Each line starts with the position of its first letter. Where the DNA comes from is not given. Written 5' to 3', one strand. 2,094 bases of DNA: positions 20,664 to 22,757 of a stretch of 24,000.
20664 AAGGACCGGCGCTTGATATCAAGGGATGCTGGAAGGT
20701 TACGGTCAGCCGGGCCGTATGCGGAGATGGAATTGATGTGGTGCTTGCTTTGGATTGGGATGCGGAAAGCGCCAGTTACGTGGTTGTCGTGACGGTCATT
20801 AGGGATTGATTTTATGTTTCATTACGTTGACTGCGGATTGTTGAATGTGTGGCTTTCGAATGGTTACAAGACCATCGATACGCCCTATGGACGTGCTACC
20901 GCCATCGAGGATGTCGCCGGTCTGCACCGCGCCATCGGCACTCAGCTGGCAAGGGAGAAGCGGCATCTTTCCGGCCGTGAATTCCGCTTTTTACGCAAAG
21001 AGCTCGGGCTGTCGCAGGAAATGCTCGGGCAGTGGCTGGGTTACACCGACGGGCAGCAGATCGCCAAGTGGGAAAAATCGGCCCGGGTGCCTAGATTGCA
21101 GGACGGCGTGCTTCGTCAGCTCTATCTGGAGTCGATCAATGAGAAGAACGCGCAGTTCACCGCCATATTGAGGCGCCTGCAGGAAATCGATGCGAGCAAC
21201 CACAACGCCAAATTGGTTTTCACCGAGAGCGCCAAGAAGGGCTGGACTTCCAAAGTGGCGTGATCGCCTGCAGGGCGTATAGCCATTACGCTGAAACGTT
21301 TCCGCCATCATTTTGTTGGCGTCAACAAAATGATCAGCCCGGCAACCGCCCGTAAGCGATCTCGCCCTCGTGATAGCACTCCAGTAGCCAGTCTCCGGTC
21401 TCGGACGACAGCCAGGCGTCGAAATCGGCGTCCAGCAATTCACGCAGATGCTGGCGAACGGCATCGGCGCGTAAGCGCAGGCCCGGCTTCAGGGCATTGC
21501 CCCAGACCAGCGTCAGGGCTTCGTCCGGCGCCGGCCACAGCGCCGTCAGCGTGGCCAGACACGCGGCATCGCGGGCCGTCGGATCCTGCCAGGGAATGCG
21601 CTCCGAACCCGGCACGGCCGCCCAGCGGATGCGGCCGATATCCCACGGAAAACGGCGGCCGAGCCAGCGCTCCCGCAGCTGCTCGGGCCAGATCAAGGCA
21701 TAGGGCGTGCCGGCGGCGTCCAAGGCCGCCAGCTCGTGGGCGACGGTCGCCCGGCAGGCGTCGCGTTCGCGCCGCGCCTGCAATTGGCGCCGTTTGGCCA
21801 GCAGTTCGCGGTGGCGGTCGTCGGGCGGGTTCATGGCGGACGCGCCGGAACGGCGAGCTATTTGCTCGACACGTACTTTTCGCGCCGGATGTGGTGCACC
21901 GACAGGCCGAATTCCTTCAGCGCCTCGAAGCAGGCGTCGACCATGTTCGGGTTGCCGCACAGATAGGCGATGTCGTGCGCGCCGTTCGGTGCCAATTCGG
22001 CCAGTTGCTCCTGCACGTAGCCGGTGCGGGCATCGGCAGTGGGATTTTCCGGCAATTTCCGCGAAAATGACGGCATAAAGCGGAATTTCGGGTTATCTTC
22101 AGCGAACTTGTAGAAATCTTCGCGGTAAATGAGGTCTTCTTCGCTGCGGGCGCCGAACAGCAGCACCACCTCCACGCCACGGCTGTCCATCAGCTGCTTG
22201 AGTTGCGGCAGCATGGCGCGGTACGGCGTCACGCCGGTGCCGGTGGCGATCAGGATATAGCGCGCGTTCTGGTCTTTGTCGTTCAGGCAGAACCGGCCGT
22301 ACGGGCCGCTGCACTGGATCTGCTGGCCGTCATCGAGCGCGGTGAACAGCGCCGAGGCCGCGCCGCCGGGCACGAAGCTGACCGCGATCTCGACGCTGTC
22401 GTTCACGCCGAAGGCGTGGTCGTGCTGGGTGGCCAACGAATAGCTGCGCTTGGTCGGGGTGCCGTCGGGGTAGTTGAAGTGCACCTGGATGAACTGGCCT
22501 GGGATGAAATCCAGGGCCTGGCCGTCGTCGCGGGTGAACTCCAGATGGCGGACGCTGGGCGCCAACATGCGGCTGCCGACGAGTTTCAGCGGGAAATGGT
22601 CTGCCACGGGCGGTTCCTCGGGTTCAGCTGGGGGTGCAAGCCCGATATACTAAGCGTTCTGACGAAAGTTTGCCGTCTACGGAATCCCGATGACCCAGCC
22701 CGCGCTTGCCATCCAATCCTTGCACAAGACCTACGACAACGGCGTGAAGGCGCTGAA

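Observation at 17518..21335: Foreign-composition defence islet: MmeI-type RM enzyme plus a toxin-antitoxin-like pair wedged between two core operons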

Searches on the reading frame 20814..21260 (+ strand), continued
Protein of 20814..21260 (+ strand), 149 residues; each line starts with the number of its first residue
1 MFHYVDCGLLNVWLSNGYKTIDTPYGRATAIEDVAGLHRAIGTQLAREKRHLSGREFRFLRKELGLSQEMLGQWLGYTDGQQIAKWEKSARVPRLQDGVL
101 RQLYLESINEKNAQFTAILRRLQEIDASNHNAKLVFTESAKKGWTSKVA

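Call 88: find_encoding_contigs(protein=P0139, flank=10000, max_places=6)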
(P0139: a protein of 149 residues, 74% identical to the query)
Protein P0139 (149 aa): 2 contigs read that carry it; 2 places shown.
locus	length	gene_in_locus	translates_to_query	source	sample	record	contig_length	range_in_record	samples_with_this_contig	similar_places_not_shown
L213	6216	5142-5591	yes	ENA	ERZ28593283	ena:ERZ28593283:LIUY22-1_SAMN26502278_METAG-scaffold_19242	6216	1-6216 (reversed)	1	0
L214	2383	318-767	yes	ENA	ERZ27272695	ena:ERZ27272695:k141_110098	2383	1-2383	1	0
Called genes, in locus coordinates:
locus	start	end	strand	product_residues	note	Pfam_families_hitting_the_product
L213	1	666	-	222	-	?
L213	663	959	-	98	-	-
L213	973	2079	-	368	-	PF01381:HTH_3, PF13560:HTH_31 (weak), PF06114:Peptidase_M78 (weak)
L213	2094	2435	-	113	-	-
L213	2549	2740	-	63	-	-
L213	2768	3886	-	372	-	PF13784:Fic_N, PF02661:Fic, PF21248:SoFic-like_C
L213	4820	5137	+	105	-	PF14076:DUF4258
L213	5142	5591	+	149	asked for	-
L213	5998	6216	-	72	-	?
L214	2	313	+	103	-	?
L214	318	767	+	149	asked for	-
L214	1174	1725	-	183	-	PF13328:HD_4, PF01966:HD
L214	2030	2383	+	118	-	?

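Call 89: predict_structure(alignment_id=A4)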
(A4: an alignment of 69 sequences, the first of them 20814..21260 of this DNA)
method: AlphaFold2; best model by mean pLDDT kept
length: 149 residues; sequences in the alignment: 69
mean_pLDDT: 86.1   pTM: 0.73
mean pLDDT of the five models: 86.1, 86.0, 84.8, 83.2, 81.0
residues with pLDDT >= 90: 79; 70-90: 55; 50-70: 15; < 50: 0
segments of 3 or more residues with pLDDT < 50: none
pLDDT, mean of each block of 10 residues (from residue 1): 90 92 90 92 92 95 93 88 94 91 87 70 69 74 72
secondary structure, 60 per line:
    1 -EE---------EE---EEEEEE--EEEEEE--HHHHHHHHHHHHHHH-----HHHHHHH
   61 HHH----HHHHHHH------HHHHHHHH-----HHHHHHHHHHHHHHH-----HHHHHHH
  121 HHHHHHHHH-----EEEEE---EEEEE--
elements in order: E18-23 E26-31 H34-48 H54-63 H68-74 H81-88 H94-108 H114-129 E135-139 E143-147

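Call 91: fold_search(model_id=the predicted structure, library=pdb)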
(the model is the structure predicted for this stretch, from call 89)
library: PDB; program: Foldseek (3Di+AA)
matches with E <= 10: 295; with E <= 0.001: 0
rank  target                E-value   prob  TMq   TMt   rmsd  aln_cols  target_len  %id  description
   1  7vjp_A                7.0e-02  0.97  0.32  0.39   8.1        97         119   20  Selenomethionine-derived Pectobacterium phage ZF40 apo-Aca2 (released 2021-10-20)
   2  5j9i_B                1.2e-01  0.99  0.35  0.66   3.7        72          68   18  Crystal structure of the HigA2 antitoxin C-terminal domain (released 2017-04-05)
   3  8ezt_B                1.3e-01  0.97  0.29  0.52   4.0        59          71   25  Crystal structure of HipB(Lp) from Legionella pneumophila (released 2023-09-27)
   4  2ox6_C                1.5e-01  0.98  0.34  0.31  11.1        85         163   22  Crystal structure of gene product SO3848 from Shewanella oneidensis MR-1 (released 2007-04-03)
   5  5j9i_C                1.6e-01  0.98  0.35  0.65   3.7        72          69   18  Crystal structure of the HigA2 antitoxin C-terminal domain (released 2017-04-05)
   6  7jvt_C                1.7e-01  0.44  0.23  0.18  14.9       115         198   19  Crystal structure of a lambda-186 hybrid repressor (released 2021-09-08)
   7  8ezt_C                1.8e-01  0.95  0.28  0.52   4.3        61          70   26  Crystal structure of HipB(Lp) from Legionella pneumophila (released 2023-09-27)
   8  3jxb_C                2.1e-01  0.97  0.30  0.59   3.6        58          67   28  Crystal structure of the P22 c2 repressor protein in complex with synthetic operator 9C (released 2010-01-19)
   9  2ox6_A                2.1e-01  0.96  0.33  0.30  11.2        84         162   24  Crystal structure of gene product SO3848 from Shewanella oneidensis MR-1 (released 2007-04-03)
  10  8ezt_A                2.3e-01  0.90  0.26  0.50   4.9        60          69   25  Crystal structure of HipB(Lp) from Legionella pneumophila (released 2023-09-27)
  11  3ivp_A                2.3e-01  0.54  0.27  0.33  12.3       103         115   22  The structure of a possible transposon-related DNA-binding protein from Clostridium difficile 630. (released 2009-09-22)
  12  9azn_CH               2.6e-01  0.87  0.28  0.31   9.0        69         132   23  In situ human A/P-P/E state 80S ribosome (released 2025-04-30)
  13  3eus_A                2.8e-01  0.87  0.30  0.50   8.6        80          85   16  The crystal structure of the DNA binding protein from Silicibacter pomeroyi (released 2008-11-25)
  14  8tac_A                2.8e-01  0.80  0.25  0.53   8.9        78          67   24  Designed DNA binding protein (released 2024-08-28)
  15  5j9i_A                3.1e-01  0.85  0.25  0.51   8.1        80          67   18  Crystal structure of the HigA2 antitoxin C-terminal domain (released 2017-04-05)
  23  3fmy                  4.2e-01  0.93  0.33  0.66   4.3        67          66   21  Structure of the C-terminal domain of the E. coli protein MQSA (YgiT/b3021) (released 2010-01-12)
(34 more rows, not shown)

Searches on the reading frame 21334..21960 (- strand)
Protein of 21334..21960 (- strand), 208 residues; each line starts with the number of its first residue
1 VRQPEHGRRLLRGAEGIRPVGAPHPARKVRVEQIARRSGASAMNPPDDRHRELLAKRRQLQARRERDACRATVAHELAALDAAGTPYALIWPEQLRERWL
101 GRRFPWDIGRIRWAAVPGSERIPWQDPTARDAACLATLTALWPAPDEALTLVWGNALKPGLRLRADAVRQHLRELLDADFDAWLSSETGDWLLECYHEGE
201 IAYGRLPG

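Call 3: search_protein_families(library=pfam, proteins=[window:21334-21960:-], max_evalue=0.01)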
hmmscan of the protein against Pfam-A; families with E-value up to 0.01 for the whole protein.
window:21334-21960:- (208 aa): 0 families

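Call 4: search_protein_families(library=padloc, proteins=[window:21334-21960:-], max_evalue=0.01)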
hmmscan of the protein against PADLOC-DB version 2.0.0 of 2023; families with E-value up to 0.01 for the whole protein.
window:21334-21960:- (208 aa): 0 families

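Call 5: search_protein_families(library=ncbifam, proteins=[window:21334-21960:-], max_evalue=0.01)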
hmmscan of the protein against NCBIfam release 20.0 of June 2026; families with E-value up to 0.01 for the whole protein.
window:21334-21960:- (208 aa): 0 families

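Call 10: find_encoding_contigs(protein=window:21334-21957:-, flank=10000, max_places=10)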
Protein window:21334-21957:- (207 aa): no gene with exactly this product is on record in the collection.

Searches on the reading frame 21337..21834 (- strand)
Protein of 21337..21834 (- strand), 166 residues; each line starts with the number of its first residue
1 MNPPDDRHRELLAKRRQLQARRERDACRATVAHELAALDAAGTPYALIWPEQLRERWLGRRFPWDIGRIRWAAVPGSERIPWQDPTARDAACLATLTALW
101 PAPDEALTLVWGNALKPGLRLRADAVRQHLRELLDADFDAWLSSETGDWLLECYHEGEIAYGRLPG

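Call 11: find_encoding_contigs(protein=window:21337-21834:-, flank=10000, max_places=10)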
Protein window:21337-21834:- (166 aa): 9 contigs read that carry it; 6 places shown.
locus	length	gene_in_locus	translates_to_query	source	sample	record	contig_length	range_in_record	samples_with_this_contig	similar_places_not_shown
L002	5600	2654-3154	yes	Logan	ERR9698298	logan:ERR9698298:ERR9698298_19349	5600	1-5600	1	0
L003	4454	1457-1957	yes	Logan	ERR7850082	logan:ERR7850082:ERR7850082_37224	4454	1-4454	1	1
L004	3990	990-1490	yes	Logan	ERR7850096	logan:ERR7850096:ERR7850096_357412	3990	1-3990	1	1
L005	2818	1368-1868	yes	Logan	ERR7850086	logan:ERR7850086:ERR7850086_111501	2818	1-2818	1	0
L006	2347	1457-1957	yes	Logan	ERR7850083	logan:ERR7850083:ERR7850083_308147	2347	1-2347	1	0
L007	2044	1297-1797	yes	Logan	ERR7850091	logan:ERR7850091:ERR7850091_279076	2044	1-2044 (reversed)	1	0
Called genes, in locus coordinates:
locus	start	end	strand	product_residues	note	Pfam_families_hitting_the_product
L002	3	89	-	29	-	?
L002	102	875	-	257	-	PF01061:ABC2_membrane, PF12698:ABC2_membrane_3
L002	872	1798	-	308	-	PF00005:ABC_tran, PF13304:AAA_21 (faint)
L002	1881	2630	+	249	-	PF00970:FAD_binding_6, PF00175:NAD_binding_1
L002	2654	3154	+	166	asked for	-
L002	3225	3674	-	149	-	-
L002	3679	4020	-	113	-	PF14076:DUF4258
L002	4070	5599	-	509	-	?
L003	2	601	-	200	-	?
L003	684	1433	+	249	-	PF00970:FAD_binding_6, PF00175:NAD_binding_1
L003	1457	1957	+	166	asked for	-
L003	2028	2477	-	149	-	-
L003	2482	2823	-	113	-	PF14076:DUF4258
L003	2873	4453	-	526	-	?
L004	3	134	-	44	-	?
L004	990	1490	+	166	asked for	-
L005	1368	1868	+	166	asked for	-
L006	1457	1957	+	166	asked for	-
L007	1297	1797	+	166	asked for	-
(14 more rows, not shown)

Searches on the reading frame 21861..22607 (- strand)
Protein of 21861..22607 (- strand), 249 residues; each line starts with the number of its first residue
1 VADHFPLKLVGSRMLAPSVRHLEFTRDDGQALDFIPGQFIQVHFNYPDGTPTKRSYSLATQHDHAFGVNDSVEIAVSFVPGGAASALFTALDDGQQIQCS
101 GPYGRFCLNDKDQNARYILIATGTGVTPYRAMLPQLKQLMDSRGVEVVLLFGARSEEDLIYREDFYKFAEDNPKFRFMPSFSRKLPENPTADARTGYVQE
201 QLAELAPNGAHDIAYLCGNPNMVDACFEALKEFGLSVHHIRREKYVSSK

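Call 18: find_related_loci(query=window:21861-22607:-, collection=genome_contigs, flank=10000)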
Query window:21861-22607:- (249 aa) in genome_contigs; peptide patterns used: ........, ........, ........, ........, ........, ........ (x = any residue, [..] = any of these).
373 stretches matched a pattern; 313 encode a relative of the query (tblastn E <= 1e-3); the best 80 are kept; 80 distinct loci.
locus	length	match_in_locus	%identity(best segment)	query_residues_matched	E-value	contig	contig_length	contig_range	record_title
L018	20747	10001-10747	99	1-249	6e-170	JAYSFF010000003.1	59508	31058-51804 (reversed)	MAG: Arenimonas sp. isolate ZZ2_ZZA25_bin.16 NODE_508_length_59508_cov_47.450373, whole genome shotgun sequence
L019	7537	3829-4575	98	1-249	1e-168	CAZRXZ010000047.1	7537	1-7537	MAG TPA_asm: uncultured Arenimonas sp. isolate SRP342105_co1_381 genome assembly, contig: NODE_13718_length_7537_cov_12.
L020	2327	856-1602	89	1-249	9e-166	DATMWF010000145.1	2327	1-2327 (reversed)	MAG TPA_asm: Arenimonas sp. isolate SMAG_U13087 k141_529746, whole genome shotgun sequence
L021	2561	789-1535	88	1-249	3e-162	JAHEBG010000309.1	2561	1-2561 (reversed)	MAG: Gammaproteobacteria bacterium isolate Ww132 NODE_178600_length_2561_cov_2.669672, whole genome shotgun sequence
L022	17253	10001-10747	86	1-249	2e-148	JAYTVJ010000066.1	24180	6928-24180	MAG: Arenimonas sp. isolate GFS_5686 GFS_5686_65, whole genome shotgun sequence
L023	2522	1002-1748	86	1-249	1e-157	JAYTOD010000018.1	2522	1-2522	MAG: Arenimonas sp. isolate GFS_4039 GFS_4039_17, whole genome shotgun sequence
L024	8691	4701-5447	85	1-249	1e-147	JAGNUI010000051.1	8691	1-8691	MAG: Arenimonas sp. isolate Go_Leine_bin_70 Go_Leine_5646_length_8691_cov_17.717539, whole genome shotgun sequence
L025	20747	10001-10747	77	1-249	2e-130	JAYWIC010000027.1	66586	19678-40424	MAG: Arenimonas sp. isolate GLR81_GL56_UP_2_concoct_51 GLR81_GL56_UP_2_concoct_51_26, whole genome shotgun sequence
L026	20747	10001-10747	77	1-249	2e-128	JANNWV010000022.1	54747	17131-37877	MAG: Gammaproteobacteria bacterium isolate VAR_34_metabat_308 VAR_34_k141_2937264, whole genome shotgun sequence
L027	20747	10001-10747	76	1-249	3e-128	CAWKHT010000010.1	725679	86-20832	MAG: uncultured Gammaproteobacteria bacterium isolate MFD02832.bin.1.177 genome assembly, contig: contig_8342, whole gen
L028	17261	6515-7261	76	1-249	7e-128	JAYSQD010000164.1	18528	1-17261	MAG: Arenimonas sp. isolate GFS_11667 GFS_11667_163, whole genome shotgun sequence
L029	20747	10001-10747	76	1-249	6e-128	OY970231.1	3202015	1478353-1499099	MAG: uncultured Gammaproteobacteria bacterium isolate MFD05674.bin.1.62 genome assembly, chromosome: 1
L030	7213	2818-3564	75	1-249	3e-127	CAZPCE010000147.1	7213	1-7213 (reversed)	MAG TPA_asm: uncultured Arenimonas sp. isolate SRP170004_co1_70 genome assembly, contig: NODE_16848_length_7213_cov_4.85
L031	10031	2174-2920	74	1-249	5e-127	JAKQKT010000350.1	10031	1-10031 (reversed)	MAG: Pseudomonadota bacterium isolate USDV_maxbin.124_sub k141_445661, whole genome shotgun sequence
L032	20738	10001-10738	75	4-249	4e-127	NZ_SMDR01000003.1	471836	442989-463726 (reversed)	Arenimonas terrae strain R29 R29_3, whole genome shotgun sequence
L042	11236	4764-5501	74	4-249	3e-124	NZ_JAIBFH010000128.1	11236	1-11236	MAG: Arenimonas sp. isolate C43_concoct.bin.24 C43_k141_31173, whole genome shotgun sequence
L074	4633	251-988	71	4-249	3e-117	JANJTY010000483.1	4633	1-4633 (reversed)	MAG: Lysobacteraceae bacterium isolate RX2_metabat.bin.76 RX2_k141_149162, whole genome shotgun sequence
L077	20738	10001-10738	71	4-249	2e-115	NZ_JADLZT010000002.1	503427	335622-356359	Lysobacter niastensis strain DSM 18481 Contig_2, whole genome shotgun sequence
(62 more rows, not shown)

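Call 75: search_protein_families(library=pfam, proteins=[L019:4653-5948:+, L019:6028-6804:+, L077:10782-12602:+, L077:12645-14081:+, L077:14100-15275:-, L074:1122-3059:+, L032:10755-12104:+, L042:5610-6263:+, L042:6398-7354:-, L026:11387-12082:+], max_evalue=0.0001)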
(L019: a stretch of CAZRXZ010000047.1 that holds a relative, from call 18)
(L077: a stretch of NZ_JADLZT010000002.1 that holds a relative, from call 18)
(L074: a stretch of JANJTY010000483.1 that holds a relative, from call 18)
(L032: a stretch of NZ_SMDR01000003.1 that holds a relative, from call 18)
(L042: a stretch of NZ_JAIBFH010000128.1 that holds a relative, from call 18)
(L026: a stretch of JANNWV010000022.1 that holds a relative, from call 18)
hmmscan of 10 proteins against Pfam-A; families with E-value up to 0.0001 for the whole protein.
L019:4653-5948:+ (432 aa): 2 families
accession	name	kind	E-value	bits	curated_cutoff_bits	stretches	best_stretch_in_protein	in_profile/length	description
PF06580.19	His_kinase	-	5.1e-20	71.9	25.2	1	237-316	1-81/81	Histidine kinase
PF02518.31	HATPase_c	-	5.8e-08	33.6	26.4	1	334-426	8-108/111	Histidine kinase-, DNA gyrase B-, and HSP90-like ATPase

L019:6028-6804:+ (259 aa): 0 families

L077:10782-12602:+ (607 aa): 2 families
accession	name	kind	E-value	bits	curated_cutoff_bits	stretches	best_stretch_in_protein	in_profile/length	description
PF13517.12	FG-GAP_3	-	3e-15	57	26.9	1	384-450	1-60/61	FG-GAP-like repeat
PF01839.29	FG-GAP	-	8.3e-12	45.2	22.1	0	97-113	4-20/37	FG-GAP repeat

L077:12645-14081:+ (479 aa): 2 families
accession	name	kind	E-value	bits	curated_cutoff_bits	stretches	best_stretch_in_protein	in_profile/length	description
PF13517.12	FG-GAP_3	-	1.8e-23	83.3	26.9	4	53-125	1-60/61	FG-GAP-like repeat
PF01839.29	FG-GAP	-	1.6e-10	41.1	22.1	0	50-83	6-36/37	FG-GAP repeat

L077:14100-15275:- (392 aa): 0 families

L074:1122-3059:+ (646 aa): 1 family
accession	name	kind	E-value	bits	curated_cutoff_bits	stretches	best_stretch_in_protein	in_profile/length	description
PF02163.28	Peptidase_M50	-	2.4e-06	27.5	27.2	1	314-452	6-106/221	Peptidase family M50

L032:10755-12104:+ (450 aa): 1 family
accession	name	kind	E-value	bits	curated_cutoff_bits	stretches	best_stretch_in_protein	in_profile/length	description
PF02163.28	Peptidase_M50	-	8.2e-07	29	27.2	1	130-318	6-106/221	Peptidase family M50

L042:5610-6263:+ (218 aa): 3 families
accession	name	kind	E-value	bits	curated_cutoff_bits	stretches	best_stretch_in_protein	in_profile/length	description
PF12840.13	HTH_20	-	3.8e-10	40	27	1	24-70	1-48/51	Helix-turn-helix domain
PF01022.26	HTH_5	-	2.8e-06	27.5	22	1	26-70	1-45/47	Bacterial regulatory protein, arsR family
PF01978.25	TrmB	-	6.1e-06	26.4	25.6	1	39-89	21-65/68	Sugar-specific transcriptional regulator TrmB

L042:6398-7354:- (319 aa): 0 families

L026:11387-12082:+ (232 aa): 0 families
